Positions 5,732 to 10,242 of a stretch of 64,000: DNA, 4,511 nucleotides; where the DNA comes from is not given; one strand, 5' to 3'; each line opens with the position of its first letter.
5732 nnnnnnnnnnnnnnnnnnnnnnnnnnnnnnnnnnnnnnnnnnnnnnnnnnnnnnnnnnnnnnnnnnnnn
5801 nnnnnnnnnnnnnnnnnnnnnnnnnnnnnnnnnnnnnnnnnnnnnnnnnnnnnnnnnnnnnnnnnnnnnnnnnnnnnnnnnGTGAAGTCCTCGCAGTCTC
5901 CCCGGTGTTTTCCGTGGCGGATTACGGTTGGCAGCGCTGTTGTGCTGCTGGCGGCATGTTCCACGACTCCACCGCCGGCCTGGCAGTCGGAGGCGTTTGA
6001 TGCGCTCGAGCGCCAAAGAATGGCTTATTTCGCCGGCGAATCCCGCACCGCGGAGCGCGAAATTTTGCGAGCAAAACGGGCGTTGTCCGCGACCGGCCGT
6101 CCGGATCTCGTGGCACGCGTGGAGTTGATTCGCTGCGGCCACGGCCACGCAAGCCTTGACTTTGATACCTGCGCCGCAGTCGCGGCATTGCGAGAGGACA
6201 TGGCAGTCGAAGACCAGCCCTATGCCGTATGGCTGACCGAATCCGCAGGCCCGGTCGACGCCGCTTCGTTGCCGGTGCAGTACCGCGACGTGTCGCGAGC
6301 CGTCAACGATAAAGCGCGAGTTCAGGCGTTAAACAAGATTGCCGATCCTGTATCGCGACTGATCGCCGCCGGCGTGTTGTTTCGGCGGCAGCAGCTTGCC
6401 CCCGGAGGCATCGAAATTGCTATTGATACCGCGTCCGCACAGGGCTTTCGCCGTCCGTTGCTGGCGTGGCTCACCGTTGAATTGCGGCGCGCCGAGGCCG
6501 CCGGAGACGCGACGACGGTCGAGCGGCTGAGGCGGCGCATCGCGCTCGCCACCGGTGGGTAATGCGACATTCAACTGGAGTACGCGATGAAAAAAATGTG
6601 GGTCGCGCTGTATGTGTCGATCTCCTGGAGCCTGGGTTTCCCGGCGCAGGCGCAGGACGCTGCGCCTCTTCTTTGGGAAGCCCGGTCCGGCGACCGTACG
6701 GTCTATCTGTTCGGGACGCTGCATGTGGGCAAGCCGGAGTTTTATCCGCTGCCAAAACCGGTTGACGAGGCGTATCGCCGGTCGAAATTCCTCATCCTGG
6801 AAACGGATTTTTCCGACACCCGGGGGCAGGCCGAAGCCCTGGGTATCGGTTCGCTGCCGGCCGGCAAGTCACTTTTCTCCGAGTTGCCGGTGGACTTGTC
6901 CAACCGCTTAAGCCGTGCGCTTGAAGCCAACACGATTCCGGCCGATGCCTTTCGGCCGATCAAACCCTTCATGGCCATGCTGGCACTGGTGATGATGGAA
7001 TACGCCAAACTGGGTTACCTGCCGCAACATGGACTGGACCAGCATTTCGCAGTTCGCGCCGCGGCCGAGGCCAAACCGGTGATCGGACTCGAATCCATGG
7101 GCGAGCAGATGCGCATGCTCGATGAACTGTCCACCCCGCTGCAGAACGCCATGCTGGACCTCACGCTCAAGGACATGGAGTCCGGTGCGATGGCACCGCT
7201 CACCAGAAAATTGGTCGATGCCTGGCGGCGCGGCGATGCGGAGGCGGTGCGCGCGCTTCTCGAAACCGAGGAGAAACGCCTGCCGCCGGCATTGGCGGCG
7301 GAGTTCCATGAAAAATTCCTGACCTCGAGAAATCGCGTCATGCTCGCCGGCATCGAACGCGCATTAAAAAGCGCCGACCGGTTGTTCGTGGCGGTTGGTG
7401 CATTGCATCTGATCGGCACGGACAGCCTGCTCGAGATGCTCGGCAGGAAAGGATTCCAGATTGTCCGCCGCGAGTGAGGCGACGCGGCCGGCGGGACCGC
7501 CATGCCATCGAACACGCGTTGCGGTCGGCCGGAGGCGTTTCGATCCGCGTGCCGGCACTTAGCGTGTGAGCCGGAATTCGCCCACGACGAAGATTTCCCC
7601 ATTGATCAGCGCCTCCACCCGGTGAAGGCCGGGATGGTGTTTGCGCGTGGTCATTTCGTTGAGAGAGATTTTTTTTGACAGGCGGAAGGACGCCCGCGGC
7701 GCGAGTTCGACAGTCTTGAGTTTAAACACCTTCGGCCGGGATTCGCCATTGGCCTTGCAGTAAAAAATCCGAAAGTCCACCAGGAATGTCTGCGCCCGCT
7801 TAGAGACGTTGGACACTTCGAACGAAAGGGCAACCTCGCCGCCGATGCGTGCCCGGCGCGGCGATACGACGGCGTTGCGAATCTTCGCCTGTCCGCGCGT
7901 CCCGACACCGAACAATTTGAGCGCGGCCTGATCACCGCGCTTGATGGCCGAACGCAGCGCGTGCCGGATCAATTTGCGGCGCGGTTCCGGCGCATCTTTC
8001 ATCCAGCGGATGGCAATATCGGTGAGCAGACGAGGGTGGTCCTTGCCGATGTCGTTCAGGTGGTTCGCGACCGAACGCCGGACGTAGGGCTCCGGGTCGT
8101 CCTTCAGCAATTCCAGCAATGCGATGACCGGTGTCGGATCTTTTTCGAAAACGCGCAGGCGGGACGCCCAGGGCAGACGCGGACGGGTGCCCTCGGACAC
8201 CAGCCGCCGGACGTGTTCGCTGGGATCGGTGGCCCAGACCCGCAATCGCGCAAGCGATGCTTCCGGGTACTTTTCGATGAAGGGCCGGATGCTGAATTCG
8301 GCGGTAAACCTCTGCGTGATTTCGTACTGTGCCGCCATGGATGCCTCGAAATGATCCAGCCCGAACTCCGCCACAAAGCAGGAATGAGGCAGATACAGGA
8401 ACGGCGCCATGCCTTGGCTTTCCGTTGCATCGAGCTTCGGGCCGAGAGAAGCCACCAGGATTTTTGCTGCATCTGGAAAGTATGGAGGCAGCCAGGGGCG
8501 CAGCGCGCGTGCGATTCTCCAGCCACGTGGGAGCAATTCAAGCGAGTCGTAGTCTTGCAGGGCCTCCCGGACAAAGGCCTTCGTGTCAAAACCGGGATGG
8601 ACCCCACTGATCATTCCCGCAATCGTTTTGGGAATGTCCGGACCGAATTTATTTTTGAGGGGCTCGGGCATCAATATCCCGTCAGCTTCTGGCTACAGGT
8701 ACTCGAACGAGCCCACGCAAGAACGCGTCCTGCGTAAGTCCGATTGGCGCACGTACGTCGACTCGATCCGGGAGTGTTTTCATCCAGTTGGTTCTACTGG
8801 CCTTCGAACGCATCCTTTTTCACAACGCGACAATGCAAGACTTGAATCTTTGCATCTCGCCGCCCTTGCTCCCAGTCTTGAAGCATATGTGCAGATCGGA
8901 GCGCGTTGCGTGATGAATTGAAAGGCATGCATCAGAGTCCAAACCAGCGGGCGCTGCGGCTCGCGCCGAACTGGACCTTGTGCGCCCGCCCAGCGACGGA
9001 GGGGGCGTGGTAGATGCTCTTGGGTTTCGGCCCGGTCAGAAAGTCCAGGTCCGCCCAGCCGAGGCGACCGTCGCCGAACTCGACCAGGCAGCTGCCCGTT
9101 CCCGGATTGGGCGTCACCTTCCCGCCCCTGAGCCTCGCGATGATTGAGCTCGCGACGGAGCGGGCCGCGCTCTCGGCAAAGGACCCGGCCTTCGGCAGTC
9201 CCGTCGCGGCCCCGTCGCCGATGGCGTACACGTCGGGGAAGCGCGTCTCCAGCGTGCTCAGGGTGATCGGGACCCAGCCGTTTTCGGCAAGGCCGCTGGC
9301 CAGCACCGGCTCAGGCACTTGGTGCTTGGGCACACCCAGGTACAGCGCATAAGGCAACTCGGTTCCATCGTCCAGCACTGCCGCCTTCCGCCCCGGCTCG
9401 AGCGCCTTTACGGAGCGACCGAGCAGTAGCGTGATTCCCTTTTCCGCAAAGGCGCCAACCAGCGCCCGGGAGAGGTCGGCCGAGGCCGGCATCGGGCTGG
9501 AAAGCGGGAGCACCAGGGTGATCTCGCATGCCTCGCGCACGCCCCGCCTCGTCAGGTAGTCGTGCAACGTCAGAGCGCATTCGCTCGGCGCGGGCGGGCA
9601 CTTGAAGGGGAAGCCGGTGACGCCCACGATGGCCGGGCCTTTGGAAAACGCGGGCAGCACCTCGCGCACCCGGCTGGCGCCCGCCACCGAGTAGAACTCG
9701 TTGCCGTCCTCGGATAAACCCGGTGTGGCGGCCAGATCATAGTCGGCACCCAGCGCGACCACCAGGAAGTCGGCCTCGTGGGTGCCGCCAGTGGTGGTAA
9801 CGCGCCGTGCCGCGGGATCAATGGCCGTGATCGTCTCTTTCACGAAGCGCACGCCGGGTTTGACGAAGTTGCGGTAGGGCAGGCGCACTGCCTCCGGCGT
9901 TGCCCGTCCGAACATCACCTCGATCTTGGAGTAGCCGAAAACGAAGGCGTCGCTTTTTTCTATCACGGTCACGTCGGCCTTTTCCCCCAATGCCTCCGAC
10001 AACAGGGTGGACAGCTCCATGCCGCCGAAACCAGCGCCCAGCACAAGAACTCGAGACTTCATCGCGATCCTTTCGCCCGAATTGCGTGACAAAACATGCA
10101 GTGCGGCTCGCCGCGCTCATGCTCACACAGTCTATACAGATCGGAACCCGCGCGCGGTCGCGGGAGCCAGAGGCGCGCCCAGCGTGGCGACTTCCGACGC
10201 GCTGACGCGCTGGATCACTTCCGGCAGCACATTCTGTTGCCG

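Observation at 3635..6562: Mla/MCE-type envelope transporter operon with a truncated, apparently catalytically dead ABC domain in the ATPase slot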

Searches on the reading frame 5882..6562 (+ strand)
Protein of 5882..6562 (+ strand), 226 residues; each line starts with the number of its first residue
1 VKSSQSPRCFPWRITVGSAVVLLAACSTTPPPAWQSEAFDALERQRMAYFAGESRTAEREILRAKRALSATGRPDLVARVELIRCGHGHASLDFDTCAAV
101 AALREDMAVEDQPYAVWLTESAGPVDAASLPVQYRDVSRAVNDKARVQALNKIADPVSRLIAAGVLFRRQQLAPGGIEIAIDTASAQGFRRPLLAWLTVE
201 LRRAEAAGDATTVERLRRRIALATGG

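Call 3: search_protein_families(library=pfam, proteins=[window:5882-6562:+], max_evalue=1)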
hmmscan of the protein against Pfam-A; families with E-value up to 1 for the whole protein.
window:5882-6562:+ (226 aa): 0 families

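Call 4: search_protein_families(library=ncbifam, proteins=[window:5882-6562:+], max_evalue=1)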
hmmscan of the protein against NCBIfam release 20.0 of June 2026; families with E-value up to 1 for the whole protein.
window:5882-6562:+ (226 aa): 1 family
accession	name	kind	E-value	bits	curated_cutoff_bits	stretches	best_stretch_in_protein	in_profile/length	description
NF041734.1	resp_reg_RppA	equivalog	0.13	11.6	250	1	143-190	179-226/229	two-component system response regulator RppA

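Call 45: search_protein_families(library=pfam, alignment_id=A5, max_evalue=1)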
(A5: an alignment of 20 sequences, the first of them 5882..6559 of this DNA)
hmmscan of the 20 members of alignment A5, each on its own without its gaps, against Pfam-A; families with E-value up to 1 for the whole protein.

A. member 1, window:5882-6559:+ (226 aa): 0 families

B. families by the number of members that match (of 20 scanned): 6 families
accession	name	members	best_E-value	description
PF24381.1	DUF7537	2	0.076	Family of unknown function (DUF7537)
PF20898.2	P_T4SS_TraN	1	0.027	P-type Type IV secretion system, TraN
PF12266.13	DUF3613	1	0.047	Protein of unknown function (DUF3613)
PF20101.4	DUF6491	1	0.085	Family of unknown function (DUF6491)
PF10531.15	SLBB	1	0.22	SLBB domain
PF23793.1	LysC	1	0.33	Rz1-like lysis system protein LysC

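Call 46: search_solved_structures(query=A5, max_evalue=10)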
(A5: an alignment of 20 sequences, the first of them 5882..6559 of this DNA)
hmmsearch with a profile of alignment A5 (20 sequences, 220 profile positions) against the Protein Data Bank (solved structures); distinct sequences matched with E-value up to 10: 4.
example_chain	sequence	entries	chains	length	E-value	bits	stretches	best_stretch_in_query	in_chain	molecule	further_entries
8g4k_A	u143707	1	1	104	0.16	14.6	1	169-216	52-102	5HCS_TGFBR2_1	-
4iwh_A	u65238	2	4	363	0.24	14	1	106-183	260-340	3-isopropylmalate dehydrogenase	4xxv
3zbi_C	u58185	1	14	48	1.1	11.8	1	1-27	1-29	TRAN PROTEIN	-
7kv1_A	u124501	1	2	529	1.8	11.1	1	99-158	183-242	SusD family protein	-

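Call 50: find_homologous_proteins(query=A5, max_evalue=0.001)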
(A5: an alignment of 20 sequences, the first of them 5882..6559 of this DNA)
Query A5 (20 sequences) (226 aa, profile of the alignment): 954 proteins with E <= 0.001 among 8000 candidates; the best 120 are listed.
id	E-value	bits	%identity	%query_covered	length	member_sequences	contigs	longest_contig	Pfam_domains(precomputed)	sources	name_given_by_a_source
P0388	4.8e-93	329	51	85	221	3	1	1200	-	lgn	-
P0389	5.3e-93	328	49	93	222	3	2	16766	-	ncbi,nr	ncbi:MAG TPA: hypothetical protein VKD04_02020 [Burkholderiales bacterium]|nr:hypothetical protein [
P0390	1.1e-92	327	49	93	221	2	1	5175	-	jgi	jgi:hypothetical protein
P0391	2.7e-92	326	46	93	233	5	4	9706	-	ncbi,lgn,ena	-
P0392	6.9e-92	325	53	90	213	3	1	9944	-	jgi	jgi:hypothetical protein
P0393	1.4e-89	317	47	87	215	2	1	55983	-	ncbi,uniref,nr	ncbi:hypothetical protein EZJ19_08265 [Parasulfuritortus cantonensis]|uniref:Sel1 repeat family prot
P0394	1.5e-89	317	53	90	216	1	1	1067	-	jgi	jgi:hypothetical protein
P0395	4.0e-89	316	49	87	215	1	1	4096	-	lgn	-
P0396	1.2e-88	314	53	89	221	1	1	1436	-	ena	-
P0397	1.2e-88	314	50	92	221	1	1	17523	-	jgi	-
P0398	1.6e-88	314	49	90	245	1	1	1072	-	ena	-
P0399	2.5e-88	313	48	93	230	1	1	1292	-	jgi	jgi:hypothetical protein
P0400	5.0e-88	312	47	87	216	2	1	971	-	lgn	-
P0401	5.3e-88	312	48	87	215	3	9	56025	-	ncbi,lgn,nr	ncbi:MAG: hypothetical protein PHS77_00095 [Gallionellaceae bacterium]|nr:hypothetical protein [Gall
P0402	8.9e-88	311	50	93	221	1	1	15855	-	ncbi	-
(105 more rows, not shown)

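Call 57: predict_structure(alignment_id=A6)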
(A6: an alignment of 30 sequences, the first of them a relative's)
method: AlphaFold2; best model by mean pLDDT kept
length: 226 residues; sequences in the alignment: 30
mean_pLDDT: 91.3   pTM: 0.83
mean pLDDT of the five models: 91.3, 90.9, 90.0, 89.9, 89.3
residues with pLDDT >= 90: 186; 70-90: 11; 50-70: 26; < 50: 3
segments of 3 or more residues with pLDDT < 50: none
pLDDT, mean of each block of 10 residues (from residue 1): 52 58 68 93 98 97 97 97 98 95 95 95 86 97 98 98 97 98 98 98 98 98 89
secondary structure, 60 per line:
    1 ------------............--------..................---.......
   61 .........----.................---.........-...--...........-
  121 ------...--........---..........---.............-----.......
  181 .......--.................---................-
elements in order: H13-24 H33-50 H54-69 H74-90 H94-102 H109-119 H132-139 H143-152 H156-168 H174-187 H190-206 H210-225

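Call 60: fold_search(model_id=the predicted structure, library=pdb)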
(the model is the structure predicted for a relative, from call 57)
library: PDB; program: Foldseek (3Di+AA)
matches with E <= 10: 629; with E <= 0.001: 0
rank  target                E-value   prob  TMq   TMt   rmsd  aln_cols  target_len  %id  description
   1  9y6s_6s               9.2e-02  0.85  0.24  0.23  14.1       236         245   14  96-nm repeat of the Leishmania tarentolae doublet microtubule (released 2025-12-17)
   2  5osh_B                1.0e-01  0.80  0.26  0.21  17.0       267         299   13  Structure of retromer VPS29-VPS35C subunits complexed with RidL N-terminal domain (1-236) (released 2017-12-13)
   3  9dze_f                1.2e-01  0.84  0.26  0.23  12.4       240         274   18  Computationally Designed Bifaceted Protein Nanomaterial pD5-14 (released 2024-10-30)
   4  9e5c_6s               1.2e-01  0.72  0.25  0.18  22.9       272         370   15  Cryo-EM structure of 96 nm repeat of microtubule doublet from T. brucei flagellum (released 2025-03-12)
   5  9dze_A                1.2e-01  0.92  0.28  0.22  13.7       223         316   14  Computationally Designed Bifaceted Protein Nanomaterial pD5-14 (released 2024-10-30)
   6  5cwn                  1.2e-01  0.84  0.23  0.25  15.7       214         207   17  Crystal structure of de novo designed helical repeat protein DHR71 (released 2015-12-16)
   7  6tzt_A                1.4e-01  0.80  0.32  0.27  12.3       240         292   15  Crystal structure of human alpha/epsilon-COP of the COPI vesicular coat bound to alpha-COP STM2 (released 2019-11-13)
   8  6tzt_C                2.1e-01  0.66  0.30  0.26  12.2       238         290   14  Crystal structure of human alpha/epsilon-COP of the COPI vesicular coat bound to alpha-COP STM2 (released 2019-11-13)
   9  9y6s_6y               2.2e-01  0.75  0.25  0.16  17.8       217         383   13  96-nm repeat of the Leishmania tarentolae doublet microtubule (released 2025-12-17)
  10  8rks_H                2.8e-01  0.54  0.24  0.20  14.9       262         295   11  Structure of VPS29-VPS35 bound to the LFa motif R21 of Fam21. (released 2024-04-24)
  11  2r17_D                2.9e-01  0.72  0.28  0.24  16.6       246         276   13  Functional architecture of the retromer cargo-recognition complex (released 2007-10-30)
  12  4wnf_A                3.0e-01  0.93  0.34  0.32  13.6       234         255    9  Crystal structure of the oxidized TPR domain of LGN in complex with Frmpd4/Preso1 at 2.9 Angstrom resolution (released 2015-09-16)
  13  9dze_K                3.0e-01  0.82  0.29  0.23  10.7       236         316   16  Computationally Designed Bifaceted Protein Nanomaterial pD5-14 (released 2024-10-30)
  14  3mkr_A                3.0e-01  0.63  0.32  0.28  12.2       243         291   16  Crystal structure of yeast alpha/epsilon-COP subcomplex of the COPI vesicular coat (released 2010-07-14)
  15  8r0j_C                3.0e-01  0.57  0.26  0.22  20.3       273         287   13  Crystal structure of the retromer complex VPS29/VPS35 with the ligand bis-1,3-phenyl guanylhydrazone, 2a (released 2024-03-27)
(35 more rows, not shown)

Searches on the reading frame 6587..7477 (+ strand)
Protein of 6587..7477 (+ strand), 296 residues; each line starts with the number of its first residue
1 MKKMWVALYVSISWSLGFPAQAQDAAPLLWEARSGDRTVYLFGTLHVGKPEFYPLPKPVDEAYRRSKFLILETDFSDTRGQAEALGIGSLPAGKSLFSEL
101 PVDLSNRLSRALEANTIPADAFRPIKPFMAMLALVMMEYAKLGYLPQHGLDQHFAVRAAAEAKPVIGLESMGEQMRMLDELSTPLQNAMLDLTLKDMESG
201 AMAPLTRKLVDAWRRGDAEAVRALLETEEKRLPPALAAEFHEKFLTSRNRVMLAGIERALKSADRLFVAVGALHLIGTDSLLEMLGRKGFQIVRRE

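Call 3: search_protein_families(library=pfam, proteins=[window:6587-7477:+], max_evalue=1)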
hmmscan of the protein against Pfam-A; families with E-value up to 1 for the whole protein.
window:6587-7477:+ (296 aa): 2 families
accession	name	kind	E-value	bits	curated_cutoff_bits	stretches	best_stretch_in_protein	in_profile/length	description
PF01963.22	TraB_PrgY_gumN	-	3.1e-63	214.5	26.8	1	28-293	1-262/263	TraB/PrgY/gumN family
PF14829.11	GPAT_N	-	0.22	12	25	1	226-260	20-54/76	Glycerol-3-phosphate acyltransferase N-terminal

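Call 4: search_protein_families(library=ncbifam, proteins=[window:6587-7477:+], max_evalue=1)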
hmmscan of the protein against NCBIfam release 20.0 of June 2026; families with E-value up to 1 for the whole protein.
window:6587-7477:+ (296 aa): 0 families

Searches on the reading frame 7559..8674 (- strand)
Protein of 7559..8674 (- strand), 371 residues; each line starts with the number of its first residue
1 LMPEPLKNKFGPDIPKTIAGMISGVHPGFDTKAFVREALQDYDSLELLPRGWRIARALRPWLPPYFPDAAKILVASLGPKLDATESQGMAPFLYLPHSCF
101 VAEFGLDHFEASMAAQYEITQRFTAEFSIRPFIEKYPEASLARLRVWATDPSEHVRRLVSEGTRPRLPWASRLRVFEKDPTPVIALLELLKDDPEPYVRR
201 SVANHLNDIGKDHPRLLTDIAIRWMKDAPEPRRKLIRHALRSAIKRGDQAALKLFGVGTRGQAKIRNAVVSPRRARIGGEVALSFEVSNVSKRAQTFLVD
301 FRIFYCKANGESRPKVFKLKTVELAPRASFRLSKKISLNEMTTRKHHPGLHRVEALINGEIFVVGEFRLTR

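Call 3: search_protein_families(library=pfam, proteins=[window:7559-8674:-], max_evalue=1)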
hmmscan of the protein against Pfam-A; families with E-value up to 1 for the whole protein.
window:7559-8674:- (371 aa): 4 families
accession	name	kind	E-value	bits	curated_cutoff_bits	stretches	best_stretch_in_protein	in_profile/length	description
PF13646.12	HEAT_2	-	3.9e-05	24.3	27.7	1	180-240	30-87/88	HEAT repeats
PF08713.17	DNA_alkylation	-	0.00013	22.2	21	1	127-244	109-210/213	DNA alkylation repair enzyme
PF02985.28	HEAT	-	0.00043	20.7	23.5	1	186-211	5-29/31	HEAT repeat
PF16903.12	Capsid_N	-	0.083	12.9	24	1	264-338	101-174/207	Major capsid protein N-terminus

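Call 4: search_protein_families(library=ncbifam, proteins=[window:7559-8674:-], max_evalue=1)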
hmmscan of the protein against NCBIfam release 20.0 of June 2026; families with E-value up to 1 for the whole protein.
window:7559-8674:- (371 aa): 0 families

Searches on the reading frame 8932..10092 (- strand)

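Call 53: search_protein_families(library=pfam, proteins=[window:8932-10092:-], max_evalue=0.001)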
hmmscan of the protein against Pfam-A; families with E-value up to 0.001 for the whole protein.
window:8932-10092:- (386 aa): 3 families
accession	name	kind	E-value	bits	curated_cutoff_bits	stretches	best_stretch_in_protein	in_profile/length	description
PF07992.20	Pyr_redox_2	-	1.2e-17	64.7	26.1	1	14-298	2-280/291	Pyridine nucleotide-disulphide oxidoreductase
PF00070.33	Pyr_redox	-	1.8e-07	32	22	0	14-51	1-35/82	Pyridine nucleotide-disulphide oxidoreductase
PF01266.30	DAO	-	2.9e-06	27.5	27.9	0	74-121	157-209/353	FAD dependent oxidoreductase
